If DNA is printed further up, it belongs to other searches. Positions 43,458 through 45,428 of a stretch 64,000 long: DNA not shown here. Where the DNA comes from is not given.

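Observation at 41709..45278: Maf-like DUF115 protein paired with a SPASM-domain radical-SAM homologue, with no flagellin or nonulosonic-acid genes nearby (top candidate for an undescribed modification system)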

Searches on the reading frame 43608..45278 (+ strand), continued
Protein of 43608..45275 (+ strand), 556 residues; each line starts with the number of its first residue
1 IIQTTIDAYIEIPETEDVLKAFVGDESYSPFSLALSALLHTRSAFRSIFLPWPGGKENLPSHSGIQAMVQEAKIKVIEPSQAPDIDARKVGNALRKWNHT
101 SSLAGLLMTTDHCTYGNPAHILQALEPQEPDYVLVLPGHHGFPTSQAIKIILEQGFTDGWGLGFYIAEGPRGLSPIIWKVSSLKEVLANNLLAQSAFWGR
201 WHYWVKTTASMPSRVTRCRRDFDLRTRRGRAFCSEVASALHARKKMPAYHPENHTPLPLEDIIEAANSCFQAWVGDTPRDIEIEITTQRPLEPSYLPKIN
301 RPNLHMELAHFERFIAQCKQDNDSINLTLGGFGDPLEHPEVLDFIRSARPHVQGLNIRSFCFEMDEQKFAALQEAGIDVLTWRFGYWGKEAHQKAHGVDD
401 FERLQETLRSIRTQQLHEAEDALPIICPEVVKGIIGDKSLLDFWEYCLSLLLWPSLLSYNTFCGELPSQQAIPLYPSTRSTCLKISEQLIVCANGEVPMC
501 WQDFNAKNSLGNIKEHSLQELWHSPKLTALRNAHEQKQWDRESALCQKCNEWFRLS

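Call 49: predict_structure(alignment_id=A3)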
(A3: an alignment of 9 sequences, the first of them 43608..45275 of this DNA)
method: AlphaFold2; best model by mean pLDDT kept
length: 556 residues; sequences in the alignment: 9
mean_pLDDT: 87.6   pTM: 0.89
mean pLDDT of the five models: 87.6, 85.2, 84.7, 83.2, 82.7
residues with pLDDT >= 90: 332; 70-90: 173; 50-70: 40; < 50: 11
segments of 3 or more residues with pLDDT < 50: 201-205, 552-556
pLDDT, mean of each block of 10 residues (from residue 1): 85 92 91 92 93 90 84 92 87 74 56 88 88 95 93 91 86 91 92 70 59 84 92 95 79 75 93 92 95 91 93 96 93 94 97 95 94 94 94 93 96 84 85 86 89 82 85 66 88 95 91 97 96 91 83 46
secondary structure, 60 per line:
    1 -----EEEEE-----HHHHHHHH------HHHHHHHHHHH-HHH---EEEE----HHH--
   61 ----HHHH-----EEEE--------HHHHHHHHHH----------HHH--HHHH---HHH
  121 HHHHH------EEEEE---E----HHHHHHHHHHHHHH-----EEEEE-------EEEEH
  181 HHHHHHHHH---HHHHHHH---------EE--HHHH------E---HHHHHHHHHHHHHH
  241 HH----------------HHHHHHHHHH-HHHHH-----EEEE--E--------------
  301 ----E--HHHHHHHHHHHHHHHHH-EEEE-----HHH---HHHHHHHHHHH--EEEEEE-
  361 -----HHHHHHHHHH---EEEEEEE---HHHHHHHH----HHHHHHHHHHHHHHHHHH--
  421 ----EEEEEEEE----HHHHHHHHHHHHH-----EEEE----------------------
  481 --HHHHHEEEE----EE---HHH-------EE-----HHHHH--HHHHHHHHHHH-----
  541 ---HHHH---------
elements in order: E6-10 H16-23 H30-40 E48-51 H65-68 E74-77 H86-95 H111-114 H118-125 E132-136 H145-158 E164-168 E176-179 H180-189 H193-199 H213-216 H227-242 H259-268 H270-274 E280-283 H308-324 E326-329 H341-351 E354-359 H366-375 E379-385 H389-396 H401-418 E425-432 H437-449 E455-458 H483-487 E488-491 H518-522 H525-535 H544-547

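Call 66: search_protein_families(library=pfam, proteins=[window:43608-45275:+, P0018, P0143, P0028, P0144, P0152, P0038, P0122, P0005], max_evalue=1)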
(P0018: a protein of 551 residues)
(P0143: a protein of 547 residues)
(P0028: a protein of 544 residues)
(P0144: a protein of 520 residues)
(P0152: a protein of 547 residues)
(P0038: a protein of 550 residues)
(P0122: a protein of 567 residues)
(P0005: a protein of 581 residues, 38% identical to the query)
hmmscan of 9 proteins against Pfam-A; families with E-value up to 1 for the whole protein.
window:43608-45275:+ (556 aa): 2 families
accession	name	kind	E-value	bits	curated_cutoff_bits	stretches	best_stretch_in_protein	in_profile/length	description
PF13186.11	SPASM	-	6.2e-12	46.1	21.5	1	482-550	1-67/67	Iron-sulfur cluster-binding domain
PF04055.27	Radical_SAM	-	0.13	12.9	29.5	1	301-413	23-138/166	Radical SAM superfamily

P0018 (551 aa): 5 families
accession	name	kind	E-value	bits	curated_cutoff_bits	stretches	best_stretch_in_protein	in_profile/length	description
PF04055.27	Radical_SAM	-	8.6e-17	62.2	29.5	1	280-410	1-136/166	Radical SAM superfamily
PF13186.11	SPASM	-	1e-11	45.4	21.5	1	480-546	1-66/67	Iron-sulfur cluster-binding domain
PF12804.13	NTP_transf_3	-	4.8e-05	24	27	1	34-87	20-68/160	MobA-like NTP transferase domain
PF02348.25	CTP_transf_3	-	0.0022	18.3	22.6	1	33-88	19-72/217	Cytidylyltransferase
PF01128.25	IspD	-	0.064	13.4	27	1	35-66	25-56/221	2-C-methyl-D-erythritol 4-phosphate cytidylyltransferase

P0143 (547 aa): 6 families
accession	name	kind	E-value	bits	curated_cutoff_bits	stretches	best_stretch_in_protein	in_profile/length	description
PF04055.27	Radical_SAM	-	4.7e-19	69.6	29.5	1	270-402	1-138/166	Radical SAM superfamily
PF13186.11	SPASM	-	1.2e-14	54.7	21.5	1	475-542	1-67/67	Iron-sulfur cluster-binding domain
PF13353.11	Fer4_12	-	1.4e-06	29.1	22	1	275-362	14-106/137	4Fe-4S single cluster domain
PF02348.25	CTP_transf_3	-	0.00058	20.2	22.6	1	18-74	12-66/217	Cytidylyltransferase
PF12804.13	NTP_transf_3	-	0.039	14.6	27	1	26-62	20-55/160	MobA-like NTP transferase domain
PF23580.1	Znf_XAF1_N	-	0.048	13.5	27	1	536-545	6-15/30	XIAP-associated factor 1-like, N-terminal zinc finger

P0028 (544 aa): 4 families
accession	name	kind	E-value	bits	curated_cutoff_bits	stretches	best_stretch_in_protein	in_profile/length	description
PF04055.27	Radical_SAM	-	1.2e-19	71.6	29.5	1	272-435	1-164/166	Radical SAM superfamily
PF13186.11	SPASM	-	2.2e-09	37.9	21.5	1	472-538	1-66/67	Iron-sulfur cluster-binding domain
PF12804.13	NTP_transf_3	-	0.0067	17.1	27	1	16-64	12-59/160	MobA-like NTP transferase domain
PF02348.25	CTP_transf_3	-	0.17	12.1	22.6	1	17-59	12-54/217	Cytidylyltransferase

P0144 (520 aa): 7 families
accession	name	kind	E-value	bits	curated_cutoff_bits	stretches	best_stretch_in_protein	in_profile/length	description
PF04055.27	Radical_SAM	-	7.7e-19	68.9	29.5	1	244-412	1-165/166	Radical SAM superfamily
PF13186.11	SPASM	-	8.6e-10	39.2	21.5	1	448-513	1-67/67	Iron-sulfur cluster-binding domain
PF13353.11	Fer4_12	-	0.00018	22.3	22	1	248-334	13-99/137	4Fe-4S single cluster domain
PF01628.27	HrcA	-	0.0066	16.9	22.2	1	357-438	115-187/215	HrcA protein C terminal domain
PF24028.1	DUF7339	-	0.0068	16.9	27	1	55-123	4-72/115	Domain of unknown function (DUF7339)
PF13684.11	FakA-like_C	-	0.089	12.6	23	0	20-70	22-74/216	Fatty acid kinase subunit A-like, C-terminal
PF05853.18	BKACE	-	0.14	11.9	24.8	1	263-303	51-91/274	beta-keto acid cleavage enzyme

P0152 (547 aa): 4 families
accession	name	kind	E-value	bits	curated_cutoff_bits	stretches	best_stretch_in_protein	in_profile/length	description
PF04055.27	Radical_SAM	-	2.1e-14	54.5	29.5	1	276-414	2-142/166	Radical SAM superfamily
PF13186.11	SPASM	-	1.6e-08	35.2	21.5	1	475-540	1-67/67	Iron-sulfur cluster-binding domain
PF16344.10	FecR_C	-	0.0048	17.3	24.4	1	198-233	8-45/70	FecR, C-terminal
PF15956.11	DUF4760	-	0.011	16.3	25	1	356-397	66-107/141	Domain of unknown function (DUF4760)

P0038 (550 aa): 4 families
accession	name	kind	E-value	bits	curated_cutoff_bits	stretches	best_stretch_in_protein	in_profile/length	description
PF13186.11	SPASM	-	4.4e-13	49.7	21.5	1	479-546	1-67/67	Iron-sulfur cluster-binding domain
PF04055.27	Radical_SAM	-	3.2e-10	40.9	29.5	1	300-442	21-164/166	Radical SAM superfamily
PF01128.25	IspD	-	0.0022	18.3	27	1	28-78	21-71/221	2-C-methyl-D-erythritol 4-phosphate cytidylyltransferase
PF12804.13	NTP_transf_3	-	0.0095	16.6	27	1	28-78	17-63/160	MobA-like NTP transferase domain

P0122 (567 aa): 4 families
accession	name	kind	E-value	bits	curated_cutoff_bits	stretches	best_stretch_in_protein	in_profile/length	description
PF13186.11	SPASM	-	6.4e-07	30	21.5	1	497-562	1-67/67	Iron-sulfur cluster-binding domain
PF12804.13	NTP_transf_3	-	7.7e-05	23.4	27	1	114-186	71-143/160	MobA-like NTP transferase domain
PF04055.27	Radical_SAM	-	0.00028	21.5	29.5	1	299-398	22-124/166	Radical SAM superfamily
PF13407.12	Peripla_BP_4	-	0.31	11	35.1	1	296-388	97-196/258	Periplasmic binding protein domain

P0005 (581 aa): 2 families
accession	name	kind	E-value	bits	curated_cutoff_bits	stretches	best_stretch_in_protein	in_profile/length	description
PF13186.11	SPASM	-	2.5e-07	31.3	21.5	1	507-574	1-66/67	Iron-sulfur cluster-binding domain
PF04055.27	Radical_SAM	-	8.1e-05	23.3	29.5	1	335-450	32-149/166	Radical SAM superfamily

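Call 69: find_encoding_contigs(protein=P0155, flank=10000, max_places=2)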
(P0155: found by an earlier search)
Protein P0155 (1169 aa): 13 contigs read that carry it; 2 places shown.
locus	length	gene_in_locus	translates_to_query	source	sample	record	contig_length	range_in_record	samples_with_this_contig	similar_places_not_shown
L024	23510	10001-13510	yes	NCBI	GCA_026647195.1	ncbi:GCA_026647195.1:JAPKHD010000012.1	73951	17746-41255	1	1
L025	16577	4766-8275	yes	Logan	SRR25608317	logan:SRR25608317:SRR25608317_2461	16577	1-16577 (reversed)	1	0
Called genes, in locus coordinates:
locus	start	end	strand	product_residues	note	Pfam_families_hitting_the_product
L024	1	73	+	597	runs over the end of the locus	PF05345:He_PIG, PF26182:Ig_NUP210_5th (faint), PF05345:He_PIG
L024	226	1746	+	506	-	-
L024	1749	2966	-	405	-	PF03562:MltA, PF06725:3D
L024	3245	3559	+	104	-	-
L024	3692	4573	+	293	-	PF08668:HDOD, PF01966:HD (weak)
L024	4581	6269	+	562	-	PF00989:PAS (weak), PF08448:PAS_4, PF00512:HisKA, PF02518:HATPase_c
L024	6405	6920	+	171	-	PF04542:Sigma70_r2, PF08281:Sigma70_r4_2, PF04545:Sigma70_r4 (weak)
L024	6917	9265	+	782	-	PF03958:Secretin_N (faint)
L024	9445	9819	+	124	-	PF02410:RsfS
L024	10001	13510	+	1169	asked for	PF01973:MptE-like, PF13186:SPASM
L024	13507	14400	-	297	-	PF13230:GATase_4, PF13522:GATase_6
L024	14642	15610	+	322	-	PF25145:NfeD1b_N, PF01343:Peptidase_S49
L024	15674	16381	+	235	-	PF04542:Sigma70_r2, PF08281:Sigma70_r4_2, PF04545:Sigma70_r4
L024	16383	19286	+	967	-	-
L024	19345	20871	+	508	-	-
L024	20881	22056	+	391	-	PF00266:Aminotran_5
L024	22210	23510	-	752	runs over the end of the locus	PF05345:He_PIG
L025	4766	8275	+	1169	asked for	PF01973:MptE-like, PF13186:SPASM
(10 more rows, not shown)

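Call 83: find_related_loci(query=A8, collection=metagenome_contigs, flank=10000)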
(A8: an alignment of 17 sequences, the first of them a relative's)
Query A8 (546 aa) in metagenome_contigs; peptide patterns used: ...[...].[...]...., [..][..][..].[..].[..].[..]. (x = any residue, [..] = any of these).
416 stretches matched a pattern; 169 encode a relative of the query (tblastn E <= 1e-3); the best 80 are kept; 80 distinct loci.
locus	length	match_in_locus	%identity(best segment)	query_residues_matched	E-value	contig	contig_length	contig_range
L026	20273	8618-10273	50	1-546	1e-173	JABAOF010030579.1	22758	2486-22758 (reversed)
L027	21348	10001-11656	47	1-546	7e-168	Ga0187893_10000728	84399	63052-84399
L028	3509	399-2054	48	1-546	5e-173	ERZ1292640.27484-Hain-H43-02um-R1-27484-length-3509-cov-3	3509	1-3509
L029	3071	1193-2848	46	1-546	5e-171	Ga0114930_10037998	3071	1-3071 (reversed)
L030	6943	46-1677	48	1-546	3e-161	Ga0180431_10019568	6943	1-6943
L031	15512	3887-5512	48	1-546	2e-159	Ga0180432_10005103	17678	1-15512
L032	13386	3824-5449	46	1-546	3e-159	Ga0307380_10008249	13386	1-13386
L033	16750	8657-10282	46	1-546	3e-159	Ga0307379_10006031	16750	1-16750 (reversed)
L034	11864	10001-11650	47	1-546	1e-158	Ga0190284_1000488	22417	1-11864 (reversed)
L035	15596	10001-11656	48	1-546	2e-158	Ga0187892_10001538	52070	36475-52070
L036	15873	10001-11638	47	3-546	4e-158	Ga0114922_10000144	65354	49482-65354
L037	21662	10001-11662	46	1-546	7e-158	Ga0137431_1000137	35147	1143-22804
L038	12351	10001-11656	47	1-546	2e-157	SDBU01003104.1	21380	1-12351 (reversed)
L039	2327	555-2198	46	1-546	2e-168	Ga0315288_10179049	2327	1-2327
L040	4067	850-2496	46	1-546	1e-160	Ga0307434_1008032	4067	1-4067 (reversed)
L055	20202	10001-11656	44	1-546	5e-147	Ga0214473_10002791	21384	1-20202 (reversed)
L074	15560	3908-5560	44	1-546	2e-147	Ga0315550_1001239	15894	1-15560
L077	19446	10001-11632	43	1-546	5e-140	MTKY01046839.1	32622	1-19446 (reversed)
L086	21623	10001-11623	43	1-546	3e-136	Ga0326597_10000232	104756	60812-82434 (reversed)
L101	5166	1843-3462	42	1-546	8e-127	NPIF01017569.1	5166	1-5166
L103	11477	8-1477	44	63-546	3e-125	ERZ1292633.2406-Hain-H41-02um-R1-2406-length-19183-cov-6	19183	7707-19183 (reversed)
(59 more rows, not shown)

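Call 88: search_protein_families(library=pfam, proteins=[L037:7284-8012:+, L074:5606-6619:-, L074:6746-7972:-, L055:6524-7357:+, L077:11726-13471:+, L101:3562-4914:-, L103:4067-5797:+, L086:13420-15099:+, L037:14666-15829:-, L086:17086-18342:+], max_evalue=0.001)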
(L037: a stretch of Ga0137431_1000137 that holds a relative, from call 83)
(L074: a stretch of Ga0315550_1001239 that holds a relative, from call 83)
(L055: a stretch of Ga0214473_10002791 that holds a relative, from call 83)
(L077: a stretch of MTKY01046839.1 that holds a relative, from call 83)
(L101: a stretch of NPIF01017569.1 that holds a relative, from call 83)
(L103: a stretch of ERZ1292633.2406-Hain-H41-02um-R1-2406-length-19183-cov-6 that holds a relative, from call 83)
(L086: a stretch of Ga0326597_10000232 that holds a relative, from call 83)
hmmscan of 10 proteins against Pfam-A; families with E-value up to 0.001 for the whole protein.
L037:7284-8012:+ (243 aa): 1 family
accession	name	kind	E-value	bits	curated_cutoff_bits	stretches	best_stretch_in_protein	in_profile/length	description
PF03588.20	Leu_Phe_trans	-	1.1e-70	237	22.7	1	41-208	1-171/171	Leucyl/phenylalanyl-tRNA protein transferase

L074:5606-6619:- (338 aa): 2 families
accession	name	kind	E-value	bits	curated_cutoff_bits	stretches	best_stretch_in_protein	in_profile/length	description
PF08668.18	HDOD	-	2.7e-55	187.4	22.9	1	71-267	2-196/196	HDOD domain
PF01966.28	HD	-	5e-06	27.2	22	1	166-287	2-113/116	HD domain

L074:6746-7972:- (409 aa): 1 family
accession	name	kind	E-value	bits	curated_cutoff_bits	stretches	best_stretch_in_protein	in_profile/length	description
PF02350.25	Epimerase_2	-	3.1e-68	230.6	30.6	1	52-393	1-346/347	UDP-N-acetylglucosamine 2-epimerase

L055:6524-7357:+ (278 aa): 3 families
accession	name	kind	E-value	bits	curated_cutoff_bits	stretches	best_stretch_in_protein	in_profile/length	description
PF13419.12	HAD_2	-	6.1e-16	59.5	23.8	1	144-248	75-177/178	Haloacid dehalogenase-like hydrolase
PF00702.32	Hydrolase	-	9.7e-16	59.2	26.4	1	42-243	3-191/191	haloacid dehalogenase-like hydrolase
PF13242.12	Hydrolase_like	-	5.7e-14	52.2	22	1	203-272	2-75/75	HAD-hyrolase-like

L077:11726-13471:+ (582 aa): 3 families
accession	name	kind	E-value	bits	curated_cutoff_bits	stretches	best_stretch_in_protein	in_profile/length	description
PF00012.26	HSP70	-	1.8e-103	347.2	20.6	2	32-394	1-375/599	Hsp70 protein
PF06723.19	MreB_Mbl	-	3.5e-07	29.8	27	1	125-387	77-315/327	MreB/Mbl protein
PF02782.22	FGGY_C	-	0.00026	21.3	27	0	343-393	147-196/198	FGGY family of carbohydrate kinases, C-terminal domain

L101:3562-4914:- (451 aa): 1 family
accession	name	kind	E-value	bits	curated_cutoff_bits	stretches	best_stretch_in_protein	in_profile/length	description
PF12728.13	HTH_17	-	3e-05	24.6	27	1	27-74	1-48/51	Helix-turn-helix domain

L103:4067-5797:+ (577 aa): 1 family
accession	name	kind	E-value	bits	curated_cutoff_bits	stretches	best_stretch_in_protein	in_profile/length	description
PF01663.27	Phosphodiest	-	1.9e-36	126.8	23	1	34-466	1-331/342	Type I phosphodiesterase / nucleotide pyrophosphatase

L086:13420-15099:+ (560 aa): 2 families
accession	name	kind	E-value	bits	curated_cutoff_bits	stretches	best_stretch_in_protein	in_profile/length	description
PF00425.24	Chorismate_bind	-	1.3e-84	284.2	27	1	271-532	2-257/257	chorismate binding enzyme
PF04715.19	Anth_synt_I_N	-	2.1e-08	35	23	1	102-217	13-140/140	Anthranilate synthase component I, N terminal region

L037:14666-15829:- (388 aa): 2 families
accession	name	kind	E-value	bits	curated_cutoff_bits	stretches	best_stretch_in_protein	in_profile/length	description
PF00266.25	Aminotran_5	-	5.1e-63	213.7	21.5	1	42-381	13-371/371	Aminotransferase class-V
PF01041.23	DegT_DnrJ_EryC1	-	4.2e-07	30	19.8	1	72-200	29-151/360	DegT/DnrJ/EryC1/StrS aminotransferase family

L086:17086-18342:+ (419 aa): 4 families
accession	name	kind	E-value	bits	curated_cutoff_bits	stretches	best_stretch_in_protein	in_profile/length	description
PF00639.27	Rotamase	-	6.4e-14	53.1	21.7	1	270-349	18-96/97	PPIC-type PPIASE domain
PF13145.12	Rotamase_2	-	3.5e-13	50.9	27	1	244-364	1-121/121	PPIC-type PPIASE domain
PF13616.12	Rotamase_3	-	1.5e-08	35.7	22.5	1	268-348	34-112/116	PPIC-type PPIASE domain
PF09179.16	TilS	-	0.00095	19.8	21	0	199-257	7-67/67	TilS substrate binding domain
